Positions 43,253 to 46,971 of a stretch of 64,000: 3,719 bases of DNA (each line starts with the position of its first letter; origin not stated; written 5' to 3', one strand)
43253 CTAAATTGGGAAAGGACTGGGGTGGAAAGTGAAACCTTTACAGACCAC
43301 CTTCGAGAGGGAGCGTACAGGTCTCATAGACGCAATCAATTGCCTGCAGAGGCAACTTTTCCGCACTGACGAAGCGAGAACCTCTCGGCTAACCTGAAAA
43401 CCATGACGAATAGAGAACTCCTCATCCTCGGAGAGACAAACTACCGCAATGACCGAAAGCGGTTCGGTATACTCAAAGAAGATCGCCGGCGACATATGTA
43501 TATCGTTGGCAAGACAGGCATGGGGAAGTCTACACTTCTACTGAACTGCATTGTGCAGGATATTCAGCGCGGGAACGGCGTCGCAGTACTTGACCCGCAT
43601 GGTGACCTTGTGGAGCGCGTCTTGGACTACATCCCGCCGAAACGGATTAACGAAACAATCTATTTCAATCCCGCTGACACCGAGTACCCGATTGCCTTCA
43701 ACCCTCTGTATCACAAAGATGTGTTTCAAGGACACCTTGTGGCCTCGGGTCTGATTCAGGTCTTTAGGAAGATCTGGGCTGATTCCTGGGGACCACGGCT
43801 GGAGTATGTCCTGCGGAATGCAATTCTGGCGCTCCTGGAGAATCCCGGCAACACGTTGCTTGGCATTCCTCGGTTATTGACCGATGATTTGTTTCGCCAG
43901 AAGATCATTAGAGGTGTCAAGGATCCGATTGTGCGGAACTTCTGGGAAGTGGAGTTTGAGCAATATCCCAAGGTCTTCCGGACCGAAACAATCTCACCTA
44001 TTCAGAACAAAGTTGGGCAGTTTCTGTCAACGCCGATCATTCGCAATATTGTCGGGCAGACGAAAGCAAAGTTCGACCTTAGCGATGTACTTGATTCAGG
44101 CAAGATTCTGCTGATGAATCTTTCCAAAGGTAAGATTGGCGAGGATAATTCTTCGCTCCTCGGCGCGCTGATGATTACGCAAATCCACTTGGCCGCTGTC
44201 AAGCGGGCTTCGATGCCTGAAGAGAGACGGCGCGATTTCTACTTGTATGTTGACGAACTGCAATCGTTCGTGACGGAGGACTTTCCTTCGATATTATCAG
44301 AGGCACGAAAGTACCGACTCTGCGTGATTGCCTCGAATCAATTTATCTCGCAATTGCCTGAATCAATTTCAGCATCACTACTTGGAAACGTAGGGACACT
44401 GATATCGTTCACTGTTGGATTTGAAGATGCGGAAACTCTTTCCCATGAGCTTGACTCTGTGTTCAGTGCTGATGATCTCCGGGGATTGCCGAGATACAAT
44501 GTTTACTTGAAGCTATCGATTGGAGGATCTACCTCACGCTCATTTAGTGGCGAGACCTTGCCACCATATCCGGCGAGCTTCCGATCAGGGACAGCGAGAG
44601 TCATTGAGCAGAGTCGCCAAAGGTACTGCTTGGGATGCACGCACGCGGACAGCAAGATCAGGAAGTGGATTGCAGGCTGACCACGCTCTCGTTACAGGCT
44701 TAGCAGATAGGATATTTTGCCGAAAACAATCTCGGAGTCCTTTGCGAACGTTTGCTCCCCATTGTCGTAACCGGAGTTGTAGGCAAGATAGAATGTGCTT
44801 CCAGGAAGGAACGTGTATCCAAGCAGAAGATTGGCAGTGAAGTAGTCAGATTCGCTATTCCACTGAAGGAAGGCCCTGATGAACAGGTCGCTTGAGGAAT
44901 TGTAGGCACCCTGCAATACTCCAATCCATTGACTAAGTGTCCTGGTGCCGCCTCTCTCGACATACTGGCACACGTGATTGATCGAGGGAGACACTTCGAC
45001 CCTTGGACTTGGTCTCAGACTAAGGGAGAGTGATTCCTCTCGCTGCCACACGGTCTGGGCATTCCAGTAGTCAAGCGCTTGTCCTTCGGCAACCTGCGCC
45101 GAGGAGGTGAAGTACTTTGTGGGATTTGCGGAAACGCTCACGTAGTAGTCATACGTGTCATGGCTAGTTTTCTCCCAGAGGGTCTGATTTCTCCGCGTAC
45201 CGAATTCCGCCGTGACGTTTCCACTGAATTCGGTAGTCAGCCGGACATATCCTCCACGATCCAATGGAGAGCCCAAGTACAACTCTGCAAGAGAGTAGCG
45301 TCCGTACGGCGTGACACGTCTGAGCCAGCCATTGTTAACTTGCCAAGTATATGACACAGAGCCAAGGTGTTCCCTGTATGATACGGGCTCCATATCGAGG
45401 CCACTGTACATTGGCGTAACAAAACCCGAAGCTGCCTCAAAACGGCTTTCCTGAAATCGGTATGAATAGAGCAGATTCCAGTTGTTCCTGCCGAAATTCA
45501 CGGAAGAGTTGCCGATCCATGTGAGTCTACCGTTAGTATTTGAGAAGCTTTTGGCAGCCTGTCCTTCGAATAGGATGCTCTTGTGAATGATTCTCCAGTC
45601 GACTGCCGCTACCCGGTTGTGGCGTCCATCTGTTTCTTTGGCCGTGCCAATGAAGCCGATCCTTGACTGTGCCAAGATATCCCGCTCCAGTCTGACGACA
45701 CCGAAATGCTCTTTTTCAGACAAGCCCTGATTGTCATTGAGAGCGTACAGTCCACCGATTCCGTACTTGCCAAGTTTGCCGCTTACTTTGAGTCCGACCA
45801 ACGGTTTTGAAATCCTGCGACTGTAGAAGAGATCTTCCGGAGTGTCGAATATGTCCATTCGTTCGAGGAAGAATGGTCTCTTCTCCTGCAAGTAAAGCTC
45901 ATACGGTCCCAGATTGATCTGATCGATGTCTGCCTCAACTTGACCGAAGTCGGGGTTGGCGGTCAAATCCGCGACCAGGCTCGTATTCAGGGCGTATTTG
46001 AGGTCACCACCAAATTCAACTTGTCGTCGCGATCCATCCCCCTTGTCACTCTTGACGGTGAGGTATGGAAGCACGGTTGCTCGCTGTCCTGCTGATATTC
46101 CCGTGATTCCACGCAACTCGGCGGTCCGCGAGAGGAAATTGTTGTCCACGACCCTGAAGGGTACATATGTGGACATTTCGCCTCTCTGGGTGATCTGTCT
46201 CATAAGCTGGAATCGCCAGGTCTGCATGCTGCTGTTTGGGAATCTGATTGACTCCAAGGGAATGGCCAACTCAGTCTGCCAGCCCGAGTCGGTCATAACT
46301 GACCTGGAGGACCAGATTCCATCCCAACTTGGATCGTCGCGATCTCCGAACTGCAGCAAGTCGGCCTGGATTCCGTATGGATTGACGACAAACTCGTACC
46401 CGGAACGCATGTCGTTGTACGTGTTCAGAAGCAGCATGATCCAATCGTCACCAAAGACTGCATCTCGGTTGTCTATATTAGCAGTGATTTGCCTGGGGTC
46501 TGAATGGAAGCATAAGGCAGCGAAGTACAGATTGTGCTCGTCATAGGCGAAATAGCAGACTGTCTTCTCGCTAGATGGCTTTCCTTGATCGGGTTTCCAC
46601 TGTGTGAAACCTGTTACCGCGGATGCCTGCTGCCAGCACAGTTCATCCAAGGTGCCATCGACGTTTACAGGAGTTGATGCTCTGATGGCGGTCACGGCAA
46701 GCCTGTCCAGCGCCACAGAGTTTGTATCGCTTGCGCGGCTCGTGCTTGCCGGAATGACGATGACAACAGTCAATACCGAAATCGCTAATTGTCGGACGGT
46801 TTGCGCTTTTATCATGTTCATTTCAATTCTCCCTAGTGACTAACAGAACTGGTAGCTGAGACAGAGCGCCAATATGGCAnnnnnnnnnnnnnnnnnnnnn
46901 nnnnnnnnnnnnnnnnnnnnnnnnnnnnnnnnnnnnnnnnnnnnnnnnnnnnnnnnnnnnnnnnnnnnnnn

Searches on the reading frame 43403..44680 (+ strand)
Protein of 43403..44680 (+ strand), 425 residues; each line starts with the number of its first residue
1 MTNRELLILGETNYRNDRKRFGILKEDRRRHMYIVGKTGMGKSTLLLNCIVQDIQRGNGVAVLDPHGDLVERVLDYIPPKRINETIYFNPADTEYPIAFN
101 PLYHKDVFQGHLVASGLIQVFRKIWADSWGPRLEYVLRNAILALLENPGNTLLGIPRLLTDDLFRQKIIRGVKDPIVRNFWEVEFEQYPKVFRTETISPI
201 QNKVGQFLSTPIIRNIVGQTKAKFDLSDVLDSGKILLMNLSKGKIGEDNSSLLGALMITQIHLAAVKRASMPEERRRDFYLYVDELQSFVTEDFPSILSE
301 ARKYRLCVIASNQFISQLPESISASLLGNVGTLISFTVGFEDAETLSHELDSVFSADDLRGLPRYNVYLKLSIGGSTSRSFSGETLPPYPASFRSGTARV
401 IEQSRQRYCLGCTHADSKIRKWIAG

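Call 55: search_protein_families(library=pfam, proteins=[window:43403-44680:+], max_evalue=0.001)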
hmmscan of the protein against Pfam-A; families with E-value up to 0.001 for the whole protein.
window:43403-44680:+ (425 aa): 3 families
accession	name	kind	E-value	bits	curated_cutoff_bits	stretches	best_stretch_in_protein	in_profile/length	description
PF10412.15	TrwB_AAD_bind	-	1.1e-13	51.3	20.5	1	25-338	11-310/387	Type IV secretion-system coupling protein DNA-binding domain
PF01935.23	DUF87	-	1.8e-06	28.7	23.2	1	29-79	23-69/220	Helicase HerA, central domain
PF12696.13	TraG-D_C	-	0.00086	19.7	22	0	280-345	3-71/126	TraM recognition site of TraD and TraG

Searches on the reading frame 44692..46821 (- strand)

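Call 55: search_protein_families(library=pfam, proteins=[window:44692-46821:-], max_evalue=0.001)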
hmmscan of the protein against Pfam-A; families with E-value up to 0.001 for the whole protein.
window:44692-46821:- (709 aa): 2 families
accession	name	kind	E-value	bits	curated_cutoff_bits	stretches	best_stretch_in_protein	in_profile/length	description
PF19313.5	DUF5916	-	6.2e-22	78.5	22.6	1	247-339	4-96/572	Domain of unknown function (DUF5916)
PF06452.16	CBM9_1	-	0.00047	20.5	23.4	1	54-200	1-141/185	Carbohydrate family 9 binding domain-like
